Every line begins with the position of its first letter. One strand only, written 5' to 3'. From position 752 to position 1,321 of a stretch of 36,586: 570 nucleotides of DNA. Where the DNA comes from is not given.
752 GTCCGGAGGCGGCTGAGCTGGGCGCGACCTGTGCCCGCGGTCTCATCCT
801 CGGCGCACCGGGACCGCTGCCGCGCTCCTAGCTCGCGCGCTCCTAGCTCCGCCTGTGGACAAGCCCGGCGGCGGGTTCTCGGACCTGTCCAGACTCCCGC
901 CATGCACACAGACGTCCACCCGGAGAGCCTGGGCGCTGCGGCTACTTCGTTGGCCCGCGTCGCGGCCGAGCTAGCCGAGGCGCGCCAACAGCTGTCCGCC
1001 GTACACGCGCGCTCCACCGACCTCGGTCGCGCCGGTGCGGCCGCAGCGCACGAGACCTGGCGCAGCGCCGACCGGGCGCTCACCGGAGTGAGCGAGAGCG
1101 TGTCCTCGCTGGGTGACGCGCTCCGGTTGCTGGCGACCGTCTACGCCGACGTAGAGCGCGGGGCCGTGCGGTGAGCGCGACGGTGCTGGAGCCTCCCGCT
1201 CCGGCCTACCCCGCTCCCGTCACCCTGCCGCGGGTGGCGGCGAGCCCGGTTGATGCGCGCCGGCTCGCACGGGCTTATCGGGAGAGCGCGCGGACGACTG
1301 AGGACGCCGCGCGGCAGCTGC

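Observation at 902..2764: Translationally coupled three-gene cassette resembling a type VII-style polymorphic toxin/immunity module with no recognisable toxin family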

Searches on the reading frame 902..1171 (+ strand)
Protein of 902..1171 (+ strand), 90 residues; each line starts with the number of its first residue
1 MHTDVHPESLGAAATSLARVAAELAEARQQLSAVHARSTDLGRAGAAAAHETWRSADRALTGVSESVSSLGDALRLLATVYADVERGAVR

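Call 3: search_protein_families(library=pfam, proteins=[window:902-1171:+], max_evalue=10)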
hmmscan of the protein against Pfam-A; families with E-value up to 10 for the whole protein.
window:902-1171:+ (90 aa): 9 families
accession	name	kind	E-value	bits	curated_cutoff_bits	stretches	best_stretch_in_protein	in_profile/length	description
PF06013.18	WXG100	-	0.00054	20.6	27.3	1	4-85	3-85/86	Proteins of 100 residues with WXG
PF12699.13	phiKZ_IP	-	0.0095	15.6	27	1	6-89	292-375/387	phiKZ-like phage internal head proteins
PF00823.25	PPE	-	0.029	14.8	26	1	1-82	14-97/165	PPE family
PF10824.14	T7SS_ESX_EspC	-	0.034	15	23.5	1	5-87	7-93/100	Excreted virulence factor EspC, type VII ESX diderm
PF20667.3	Sec10_N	-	0.047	14.2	27.4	1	20-77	25-82/118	Exocyst complex component Sec10, N-terminal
PF06482.17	Endostatin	-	0.11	12.6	29.4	1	34-69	110-145/170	Collagenase NC10 and Endostatin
PF20379.3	DUF6674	-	0.12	12.5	28.5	1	14-69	35-84/251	Family of unknown function (DUF6674)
PF17674.7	HHH_9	-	0.2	13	23.1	1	2-32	5-38/70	HHH domain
PF24611.2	Spectrin_Anc-1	-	0.22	12.2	33.2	1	20-85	23-90/115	Nuclear anchorage protein 1, spectrin-like repeat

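Call 4: search_protein_families(library=ncbifam, proteins=[window:902-1171:+], max_evalue=10)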
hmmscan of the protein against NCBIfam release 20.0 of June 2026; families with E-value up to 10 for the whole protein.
window:902-1171:+ (90 aa): 1 family
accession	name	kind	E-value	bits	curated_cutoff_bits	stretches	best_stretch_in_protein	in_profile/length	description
TIGR03930.1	WXG100_ESAT6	subfamily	0.00085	19.5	44.85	1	4-89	3-89/90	WXG100 family type VII secretion target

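Call 55: search_solved_structures(query=A3, max_evalue=10, show_alignments=2)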
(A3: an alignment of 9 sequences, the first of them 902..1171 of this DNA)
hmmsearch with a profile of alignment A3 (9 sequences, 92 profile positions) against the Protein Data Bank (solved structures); distinct sequences matched with E-value up to 10: 26.
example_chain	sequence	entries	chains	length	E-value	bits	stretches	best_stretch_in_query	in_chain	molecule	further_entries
8qae_A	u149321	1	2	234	5.8e-10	42.6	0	60-85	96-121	sc-apCC-6-SLLA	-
8qkd_A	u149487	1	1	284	5.1e-05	26.8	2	6-64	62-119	sc-CC-5-24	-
8qaf_A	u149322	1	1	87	0.00049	23.6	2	60-86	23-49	sc-apCC-8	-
8a3k_UNK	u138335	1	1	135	0.0019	21.7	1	16-85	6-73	sc-apCC-4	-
7nfj_A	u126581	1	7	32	0.024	18.2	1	58-83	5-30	CC-Type2-(LaId)4-L28Y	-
6g6a_A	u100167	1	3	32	0.11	16.1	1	58-81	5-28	CC-Type2-LL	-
5ez9_A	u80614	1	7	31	0.11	16.1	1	64-88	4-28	CC-Hept-L22H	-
8qaa_A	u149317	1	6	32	0.14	15.8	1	60-86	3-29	antiparallel 6-helix bundle-ALIA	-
9f5a_A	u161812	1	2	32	0.22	15.1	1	64-87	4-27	CC-Type2-II-I17V-I21F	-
6g66_A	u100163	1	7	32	0.3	14.7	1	64-87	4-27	CC-Type2-IV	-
4pna_A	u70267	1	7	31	0.33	14.6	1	58-81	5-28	CC-Hept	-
7qwa_A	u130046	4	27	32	0.34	14.5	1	58-81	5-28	CC-Type2-(UgUe)4 | CC-Type2-(Ue)4 | CC-Type2-(Ug)4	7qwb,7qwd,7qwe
5eza_A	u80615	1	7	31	0.39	14.3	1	63-88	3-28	CC-Hept-C-H-I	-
6yaz_A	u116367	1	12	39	0.42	14.2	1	58-86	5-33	CC-Type2-(TaId)5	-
9gf3_M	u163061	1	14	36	0.43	14.2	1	48-76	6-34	CC-Hept-hen2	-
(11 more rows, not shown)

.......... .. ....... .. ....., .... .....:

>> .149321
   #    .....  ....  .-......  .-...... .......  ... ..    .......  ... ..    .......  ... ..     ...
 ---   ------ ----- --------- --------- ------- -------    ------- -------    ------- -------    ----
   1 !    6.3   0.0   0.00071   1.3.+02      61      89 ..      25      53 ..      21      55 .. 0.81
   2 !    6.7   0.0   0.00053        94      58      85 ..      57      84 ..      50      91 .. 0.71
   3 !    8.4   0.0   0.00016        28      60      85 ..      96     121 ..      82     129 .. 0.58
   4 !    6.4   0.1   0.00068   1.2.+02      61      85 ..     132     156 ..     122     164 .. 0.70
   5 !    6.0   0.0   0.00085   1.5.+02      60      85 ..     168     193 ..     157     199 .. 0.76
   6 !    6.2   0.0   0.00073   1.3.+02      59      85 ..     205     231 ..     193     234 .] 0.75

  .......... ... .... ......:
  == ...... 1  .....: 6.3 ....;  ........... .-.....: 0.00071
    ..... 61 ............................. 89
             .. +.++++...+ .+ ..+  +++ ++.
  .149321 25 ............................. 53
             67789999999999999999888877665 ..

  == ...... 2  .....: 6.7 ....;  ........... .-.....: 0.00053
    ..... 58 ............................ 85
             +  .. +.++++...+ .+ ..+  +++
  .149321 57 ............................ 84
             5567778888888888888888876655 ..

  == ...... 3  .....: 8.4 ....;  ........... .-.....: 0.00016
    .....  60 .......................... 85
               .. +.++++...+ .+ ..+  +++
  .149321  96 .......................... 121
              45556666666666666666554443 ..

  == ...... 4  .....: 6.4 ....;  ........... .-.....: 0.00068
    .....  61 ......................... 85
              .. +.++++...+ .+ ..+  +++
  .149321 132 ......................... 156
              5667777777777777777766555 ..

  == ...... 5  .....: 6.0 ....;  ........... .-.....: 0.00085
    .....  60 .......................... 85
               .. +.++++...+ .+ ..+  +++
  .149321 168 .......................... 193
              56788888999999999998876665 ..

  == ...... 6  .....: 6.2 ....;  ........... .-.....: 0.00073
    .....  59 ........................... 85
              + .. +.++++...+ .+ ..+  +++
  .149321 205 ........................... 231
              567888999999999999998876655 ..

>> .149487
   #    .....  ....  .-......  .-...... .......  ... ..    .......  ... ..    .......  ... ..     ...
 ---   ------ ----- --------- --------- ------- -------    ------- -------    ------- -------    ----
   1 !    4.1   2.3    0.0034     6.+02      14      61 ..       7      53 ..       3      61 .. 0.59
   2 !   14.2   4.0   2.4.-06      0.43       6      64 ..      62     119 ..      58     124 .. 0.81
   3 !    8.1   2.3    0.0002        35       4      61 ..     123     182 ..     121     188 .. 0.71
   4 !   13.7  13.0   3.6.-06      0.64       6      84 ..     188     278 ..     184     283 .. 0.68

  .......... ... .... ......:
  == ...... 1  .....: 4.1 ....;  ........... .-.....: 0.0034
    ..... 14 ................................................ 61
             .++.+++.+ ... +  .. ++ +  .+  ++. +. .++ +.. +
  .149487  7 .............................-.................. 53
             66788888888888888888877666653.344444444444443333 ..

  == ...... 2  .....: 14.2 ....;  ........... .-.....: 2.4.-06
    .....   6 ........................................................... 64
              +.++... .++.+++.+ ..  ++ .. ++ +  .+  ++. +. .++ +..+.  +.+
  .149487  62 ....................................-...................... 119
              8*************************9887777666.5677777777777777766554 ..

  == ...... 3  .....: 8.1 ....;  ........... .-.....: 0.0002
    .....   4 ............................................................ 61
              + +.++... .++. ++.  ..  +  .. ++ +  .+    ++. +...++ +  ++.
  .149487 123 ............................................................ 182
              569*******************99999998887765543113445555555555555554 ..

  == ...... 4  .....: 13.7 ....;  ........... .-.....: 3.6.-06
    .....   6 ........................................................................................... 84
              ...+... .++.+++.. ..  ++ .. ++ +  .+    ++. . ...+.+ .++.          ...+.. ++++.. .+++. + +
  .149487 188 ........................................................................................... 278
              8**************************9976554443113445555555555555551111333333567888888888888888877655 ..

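Call 56: search_protein_families(library=pfam, alignment_id=A3, max_evalue=0.1)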
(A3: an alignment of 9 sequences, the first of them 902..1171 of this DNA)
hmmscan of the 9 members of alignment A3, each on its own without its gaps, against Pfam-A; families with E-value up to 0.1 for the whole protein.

A. member 1, window:902-1171:+ (90 aa): 5 families
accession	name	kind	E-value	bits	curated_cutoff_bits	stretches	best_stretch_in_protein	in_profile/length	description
PF06013.18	WXG100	-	0.00054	20.6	27.3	1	4-85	3-85/86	Proteins of 100 residues with WXG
PF12699.13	phiKZ_IP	-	0.0095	15.6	27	1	6-89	292-375/387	phiKZ-like phage internal head proteins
PF00823.25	PPE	-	0.029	14.8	26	1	1-82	14-97/165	PPE family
PF10824.14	T7SS_ESX_EspC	-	0.034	15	23.5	1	5-87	7-93/100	Excreted virulence factor EspC, type VII ESX diderm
PF20667.3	Sec10_N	-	0.047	14.2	27.4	1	20-77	25-82/118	Exocyst complex component Sec10, N-terminal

B. families by the number of members that match (of 9 scanned): 10 families
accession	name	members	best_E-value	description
PF10824.14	T7SS_ESX_EspC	9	1.7e-07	Excreted virulence factor EspC, type VII ESX diderm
PF06013.18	WXG100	6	1.5e-06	Proteins of 100 residues with WXG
PF00934.25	PE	2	0.0069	PE family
PF00823.25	PPE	2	0.018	PPE family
PF12699.13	phiKZ_IP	1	0.0095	phiKZ-like phage internal head proteins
PF15479.11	DUF4639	1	0.042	Domain of unknown function (DUF4639)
PF17792.6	ThiD2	1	0.044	ThiD2 family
PF18625.7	EspB_PE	1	0.046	ESX-1 secreted protein B PE domain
PF20667.3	Sec10_N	1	0.047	Exocyst complex component Sec10, N-terminal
PF10410.14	DnaB_bind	1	0.093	DnaB-helicase binding domain of primase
